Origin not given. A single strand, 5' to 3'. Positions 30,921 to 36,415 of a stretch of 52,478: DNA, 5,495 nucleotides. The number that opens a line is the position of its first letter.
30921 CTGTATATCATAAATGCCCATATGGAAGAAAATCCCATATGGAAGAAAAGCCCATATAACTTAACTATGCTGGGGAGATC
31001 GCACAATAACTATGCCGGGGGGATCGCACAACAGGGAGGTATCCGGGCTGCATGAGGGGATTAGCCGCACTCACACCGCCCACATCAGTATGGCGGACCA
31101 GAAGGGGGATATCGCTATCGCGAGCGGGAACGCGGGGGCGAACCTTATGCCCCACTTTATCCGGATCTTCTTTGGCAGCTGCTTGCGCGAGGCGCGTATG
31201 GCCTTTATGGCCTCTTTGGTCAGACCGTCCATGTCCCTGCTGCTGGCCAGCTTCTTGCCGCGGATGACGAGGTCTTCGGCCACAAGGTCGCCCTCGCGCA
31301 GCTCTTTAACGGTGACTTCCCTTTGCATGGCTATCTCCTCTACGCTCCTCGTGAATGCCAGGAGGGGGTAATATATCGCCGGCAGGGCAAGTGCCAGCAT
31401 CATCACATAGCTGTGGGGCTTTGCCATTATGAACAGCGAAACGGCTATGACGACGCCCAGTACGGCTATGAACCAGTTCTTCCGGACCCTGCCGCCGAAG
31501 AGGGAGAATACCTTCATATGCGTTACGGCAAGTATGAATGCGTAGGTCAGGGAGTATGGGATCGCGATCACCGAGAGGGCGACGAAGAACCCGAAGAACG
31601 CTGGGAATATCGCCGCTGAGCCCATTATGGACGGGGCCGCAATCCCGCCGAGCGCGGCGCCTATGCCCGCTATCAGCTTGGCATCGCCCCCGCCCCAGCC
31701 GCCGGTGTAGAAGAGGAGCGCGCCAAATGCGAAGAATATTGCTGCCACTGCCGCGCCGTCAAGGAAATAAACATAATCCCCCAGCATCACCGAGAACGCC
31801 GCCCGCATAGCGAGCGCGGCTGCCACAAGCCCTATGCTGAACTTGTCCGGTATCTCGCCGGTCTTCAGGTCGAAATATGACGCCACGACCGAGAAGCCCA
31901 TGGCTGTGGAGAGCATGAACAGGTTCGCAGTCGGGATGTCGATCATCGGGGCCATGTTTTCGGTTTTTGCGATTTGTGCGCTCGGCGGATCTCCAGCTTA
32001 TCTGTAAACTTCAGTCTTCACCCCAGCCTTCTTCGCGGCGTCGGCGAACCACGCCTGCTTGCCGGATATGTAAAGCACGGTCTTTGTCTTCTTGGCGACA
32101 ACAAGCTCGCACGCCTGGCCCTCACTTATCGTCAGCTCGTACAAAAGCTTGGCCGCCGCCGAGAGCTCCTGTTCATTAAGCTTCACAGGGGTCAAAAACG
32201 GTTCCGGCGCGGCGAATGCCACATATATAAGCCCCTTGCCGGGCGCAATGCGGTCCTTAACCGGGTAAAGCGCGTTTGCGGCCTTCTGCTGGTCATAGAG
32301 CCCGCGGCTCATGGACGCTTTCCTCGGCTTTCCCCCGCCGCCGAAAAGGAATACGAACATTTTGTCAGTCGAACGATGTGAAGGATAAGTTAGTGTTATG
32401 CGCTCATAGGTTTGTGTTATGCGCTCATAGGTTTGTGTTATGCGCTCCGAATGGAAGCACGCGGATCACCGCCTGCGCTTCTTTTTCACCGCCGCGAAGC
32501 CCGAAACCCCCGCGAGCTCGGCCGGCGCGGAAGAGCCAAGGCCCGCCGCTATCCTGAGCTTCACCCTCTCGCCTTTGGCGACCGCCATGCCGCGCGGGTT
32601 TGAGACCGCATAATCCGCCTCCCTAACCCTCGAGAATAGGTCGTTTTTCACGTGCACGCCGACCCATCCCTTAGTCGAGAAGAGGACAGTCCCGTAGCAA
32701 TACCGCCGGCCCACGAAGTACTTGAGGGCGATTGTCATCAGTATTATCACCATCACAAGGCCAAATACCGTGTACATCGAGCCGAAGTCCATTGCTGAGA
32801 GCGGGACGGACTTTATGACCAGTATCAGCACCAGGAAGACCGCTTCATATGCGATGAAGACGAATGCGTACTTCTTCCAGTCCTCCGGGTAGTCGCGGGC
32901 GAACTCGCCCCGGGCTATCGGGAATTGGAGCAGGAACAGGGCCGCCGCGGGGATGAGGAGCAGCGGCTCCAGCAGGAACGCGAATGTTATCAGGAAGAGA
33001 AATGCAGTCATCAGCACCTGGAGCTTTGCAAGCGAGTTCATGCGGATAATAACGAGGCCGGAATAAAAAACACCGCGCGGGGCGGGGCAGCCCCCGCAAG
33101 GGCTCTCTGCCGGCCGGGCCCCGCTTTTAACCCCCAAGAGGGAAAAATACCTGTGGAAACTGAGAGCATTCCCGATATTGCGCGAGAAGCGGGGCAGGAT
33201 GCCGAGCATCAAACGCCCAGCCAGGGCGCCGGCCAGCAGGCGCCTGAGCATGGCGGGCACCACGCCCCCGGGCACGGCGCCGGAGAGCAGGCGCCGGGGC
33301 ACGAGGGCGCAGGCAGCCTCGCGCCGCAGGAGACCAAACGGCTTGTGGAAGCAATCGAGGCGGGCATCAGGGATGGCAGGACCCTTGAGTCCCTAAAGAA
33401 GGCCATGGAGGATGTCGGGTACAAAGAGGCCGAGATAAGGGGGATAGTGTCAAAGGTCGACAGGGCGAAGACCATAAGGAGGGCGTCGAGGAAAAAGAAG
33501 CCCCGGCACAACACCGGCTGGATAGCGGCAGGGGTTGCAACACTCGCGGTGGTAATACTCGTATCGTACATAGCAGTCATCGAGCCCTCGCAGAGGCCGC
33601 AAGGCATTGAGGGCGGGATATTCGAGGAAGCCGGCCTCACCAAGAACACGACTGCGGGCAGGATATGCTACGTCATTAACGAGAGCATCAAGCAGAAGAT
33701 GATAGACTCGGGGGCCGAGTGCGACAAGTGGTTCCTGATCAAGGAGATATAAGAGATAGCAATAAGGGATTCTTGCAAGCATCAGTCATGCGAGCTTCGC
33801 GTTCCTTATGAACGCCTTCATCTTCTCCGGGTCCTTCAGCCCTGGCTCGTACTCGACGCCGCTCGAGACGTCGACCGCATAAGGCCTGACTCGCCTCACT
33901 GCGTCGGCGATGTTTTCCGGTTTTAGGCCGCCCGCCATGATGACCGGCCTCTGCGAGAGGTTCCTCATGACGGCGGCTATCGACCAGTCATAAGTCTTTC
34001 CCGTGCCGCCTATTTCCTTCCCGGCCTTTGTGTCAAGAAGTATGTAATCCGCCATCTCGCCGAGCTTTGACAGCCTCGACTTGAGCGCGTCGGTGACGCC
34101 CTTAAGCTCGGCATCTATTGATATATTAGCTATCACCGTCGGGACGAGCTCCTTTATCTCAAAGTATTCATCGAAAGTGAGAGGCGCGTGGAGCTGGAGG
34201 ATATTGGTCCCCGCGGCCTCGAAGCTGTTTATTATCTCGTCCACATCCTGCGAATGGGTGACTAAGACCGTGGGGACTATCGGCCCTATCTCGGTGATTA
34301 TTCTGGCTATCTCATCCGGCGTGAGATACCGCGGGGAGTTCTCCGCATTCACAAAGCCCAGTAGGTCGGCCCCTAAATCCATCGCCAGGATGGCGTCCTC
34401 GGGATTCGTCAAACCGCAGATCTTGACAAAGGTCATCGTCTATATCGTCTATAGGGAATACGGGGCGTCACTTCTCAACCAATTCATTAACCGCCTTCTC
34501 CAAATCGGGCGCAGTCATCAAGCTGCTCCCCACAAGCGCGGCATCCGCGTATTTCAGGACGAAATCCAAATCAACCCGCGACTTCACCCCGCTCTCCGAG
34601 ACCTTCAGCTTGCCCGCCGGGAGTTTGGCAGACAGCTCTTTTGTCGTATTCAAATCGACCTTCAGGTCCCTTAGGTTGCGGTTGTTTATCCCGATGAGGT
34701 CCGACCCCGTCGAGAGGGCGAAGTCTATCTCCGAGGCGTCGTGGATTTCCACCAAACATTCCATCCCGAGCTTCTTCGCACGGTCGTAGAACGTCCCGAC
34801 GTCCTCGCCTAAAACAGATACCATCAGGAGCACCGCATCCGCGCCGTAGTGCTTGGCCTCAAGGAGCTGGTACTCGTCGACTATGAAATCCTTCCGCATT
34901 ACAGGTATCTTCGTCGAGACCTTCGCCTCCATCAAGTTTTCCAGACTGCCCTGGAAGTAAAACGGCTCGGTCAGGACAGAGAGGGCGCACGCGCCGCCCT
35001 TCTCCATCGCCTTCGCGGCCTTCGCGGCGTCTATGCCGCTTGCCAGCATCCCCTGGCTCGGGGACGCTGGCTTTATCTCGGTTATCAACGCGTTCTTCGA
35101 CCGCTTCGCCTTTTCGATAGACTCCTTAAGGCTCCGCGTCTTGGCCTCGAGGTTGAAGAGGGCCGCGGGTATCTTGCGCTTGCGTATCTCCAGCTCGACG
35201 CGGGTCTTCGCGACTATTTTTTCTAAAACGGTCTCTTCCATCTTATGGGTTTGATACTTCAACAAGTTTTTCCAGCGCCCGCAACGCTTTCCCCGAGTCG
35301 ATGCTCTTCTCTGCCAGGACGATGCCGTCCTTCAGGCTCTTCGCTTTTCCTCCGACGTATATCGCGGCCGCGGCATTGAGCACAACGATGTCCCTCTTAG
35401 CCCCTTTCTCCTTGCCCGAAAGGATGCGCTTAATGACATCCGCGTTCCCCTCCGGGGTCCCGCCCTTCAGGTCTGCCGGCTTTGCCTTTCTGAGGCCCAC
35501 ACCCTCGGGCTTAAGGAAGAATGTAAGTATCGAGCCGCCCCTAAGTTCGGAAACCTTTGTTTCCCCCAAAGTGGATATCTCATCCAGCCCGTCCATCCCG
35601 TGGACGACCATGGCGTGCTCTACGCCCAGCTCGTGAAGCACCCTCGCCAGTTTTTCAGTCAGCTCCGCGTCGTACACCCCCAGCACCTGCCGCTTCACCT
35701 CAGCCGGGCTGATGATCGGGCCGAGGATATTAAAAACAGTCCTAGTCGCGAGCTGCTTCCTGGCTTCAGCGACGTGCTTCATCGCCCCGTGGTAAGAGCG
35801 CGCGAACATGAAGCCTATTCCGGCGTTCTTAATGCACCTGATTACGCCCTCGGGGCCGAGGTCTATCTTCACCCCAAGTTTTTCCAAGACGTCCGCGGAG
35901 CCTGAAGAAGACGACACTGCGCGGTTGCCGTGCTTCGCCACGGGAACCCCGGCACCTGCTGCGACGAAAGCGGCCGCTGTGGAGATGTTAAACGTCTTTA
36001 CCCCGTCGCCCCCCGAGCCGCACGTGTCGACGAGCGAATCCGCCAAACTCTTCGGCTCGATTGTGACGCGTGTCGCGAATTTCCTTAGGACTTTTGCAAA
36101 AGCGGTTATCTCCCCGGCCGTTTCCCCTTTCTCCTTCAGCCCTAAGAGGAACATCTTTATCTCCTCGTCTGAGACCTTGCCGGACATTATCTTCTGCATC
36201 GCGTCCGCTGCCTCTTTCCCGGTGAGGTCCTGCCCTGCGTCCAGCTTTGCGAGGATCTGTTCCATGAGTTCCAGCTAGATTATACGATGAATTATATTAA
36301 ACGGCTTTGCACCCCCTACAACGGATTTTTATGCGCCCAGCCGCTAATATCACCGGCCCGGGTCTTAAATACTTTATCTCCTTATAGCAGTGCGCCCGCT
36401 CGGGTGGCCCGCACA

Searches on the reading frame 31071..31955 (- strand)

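Call 30: search_protein_families(library=pfam, proteins=[window:31071-31955:-], max_evalue=0.00001)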
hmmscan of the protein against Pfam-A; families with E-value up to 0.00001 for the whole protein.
window:31071-31955:- (294 aa): 1 family
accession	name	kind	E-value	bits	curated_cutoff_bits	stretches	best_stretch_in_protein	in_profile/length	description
PF01478.23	Peptidase_A24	-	5.2e-10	40.2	26.5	1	19-132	4-100/104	Type IV leader peptidase family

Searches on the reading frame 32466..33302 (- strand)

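Call 30: search_protein_families(library=pfam, proteins=[window:32466-33302:-], max_evalue=0.00001)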
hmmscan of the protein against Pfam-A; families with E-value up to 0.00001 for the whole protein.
window:32466-33302:- (278 aa): 1 family
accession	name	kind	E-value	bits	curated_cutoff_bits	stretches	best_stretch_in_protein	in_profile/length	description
PF09874.14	DUF2101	-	6.1e-08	33.1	22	1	92-251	34-192/206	Predicted membrane protein (DUF2101)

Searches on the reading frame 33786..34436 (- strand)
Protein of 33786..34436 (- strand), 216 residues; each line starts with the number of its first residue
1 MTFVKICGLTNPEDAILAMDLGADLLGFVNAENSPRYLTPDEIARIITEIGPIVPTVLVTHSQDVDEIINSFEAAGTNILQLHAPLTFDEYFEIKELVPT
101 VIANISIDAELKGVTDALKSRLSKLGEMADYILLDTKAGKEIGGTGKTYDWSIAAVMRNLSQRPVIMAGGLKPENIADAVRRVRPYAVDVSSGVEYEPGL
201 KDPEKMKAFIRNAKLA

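Call 30: search_protein_families(library=pfam, proteins=[window:33786-34436:-], max_evalue=0.00001)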
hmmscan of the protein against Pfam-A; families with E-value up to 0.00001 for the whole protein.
window:33786-34436:- (216 aa): 1 family
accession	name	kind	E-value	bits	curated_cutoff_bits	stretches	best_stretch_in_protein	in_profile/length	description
PF00697.28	PRAI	-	6.9e-35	121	22.7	1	4-211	1-192/193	N-(5'phosphoribosyl)anthranilate (PRA) isomerase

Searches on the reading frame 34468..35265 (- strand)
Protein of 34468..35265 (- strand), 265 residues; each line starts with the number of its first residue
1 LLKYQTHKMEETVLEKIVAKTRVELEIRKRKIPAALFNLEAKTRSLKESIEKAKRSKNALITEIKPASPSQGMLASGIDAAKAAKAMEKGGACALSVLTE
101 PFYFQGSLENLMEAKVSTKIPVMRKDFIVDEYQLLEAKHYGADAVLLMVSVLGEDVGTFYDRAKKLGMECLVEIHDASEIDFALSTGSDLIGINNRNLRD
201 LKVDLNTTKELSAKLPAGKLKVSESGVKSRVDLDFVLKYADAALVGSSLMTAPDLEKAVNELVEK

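Call 30: search_protein_families(library=pfam, proteins=[window:34468-35265:-], max_evalue=0.00001)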
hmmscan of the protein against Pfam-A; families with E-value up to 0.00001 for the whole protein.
window:34468-35265:- (265 aa): 1 family
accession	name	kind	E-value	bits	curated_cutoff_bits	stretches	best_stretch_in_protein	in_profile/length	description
PF00218.27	IGPS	-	2.4e-78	263.3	27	1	14-262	1-254/254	Indole-3-glycerol phosphate synthase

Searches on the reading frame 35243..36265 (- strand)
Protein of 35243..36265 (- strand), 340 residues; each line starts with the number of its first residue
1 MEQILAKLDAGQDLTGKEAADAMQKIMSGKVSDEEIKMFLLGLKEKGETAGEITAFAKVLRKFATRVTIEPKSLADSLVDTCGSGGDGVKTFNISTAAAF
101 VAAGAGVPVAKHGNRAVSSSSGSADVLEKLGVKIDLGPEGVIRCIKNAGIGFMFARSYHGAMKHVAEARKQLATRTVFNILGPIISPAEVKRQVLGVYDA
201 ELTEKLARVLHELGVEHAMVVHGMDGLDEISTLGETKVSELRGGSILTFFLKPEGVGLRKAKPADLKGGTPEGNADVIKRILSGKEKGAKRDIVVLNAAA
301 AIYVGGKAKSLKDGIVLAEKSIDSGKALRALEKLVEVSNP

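Call 30: search_protein_families(library=pfam, proteins=[window:35243-36265:-], max_evalue=0.00001)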
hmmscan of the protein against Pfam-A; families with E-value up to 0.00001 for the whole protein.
window:35243-36265:- (340 aa): 2 families
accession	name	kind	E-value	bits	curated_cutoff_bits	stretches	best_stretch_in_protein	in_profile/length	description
PF00591.27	Glycos_transf_3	-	5e-99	331.5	27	1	77-328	3-253/253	Glycosyl transferase family, a/b domain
PF02885.22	Glycos_trans_3N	-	4.4e-16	58.8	26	1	3-64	2-63/63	Glycosyl transferase family, helical bundle domain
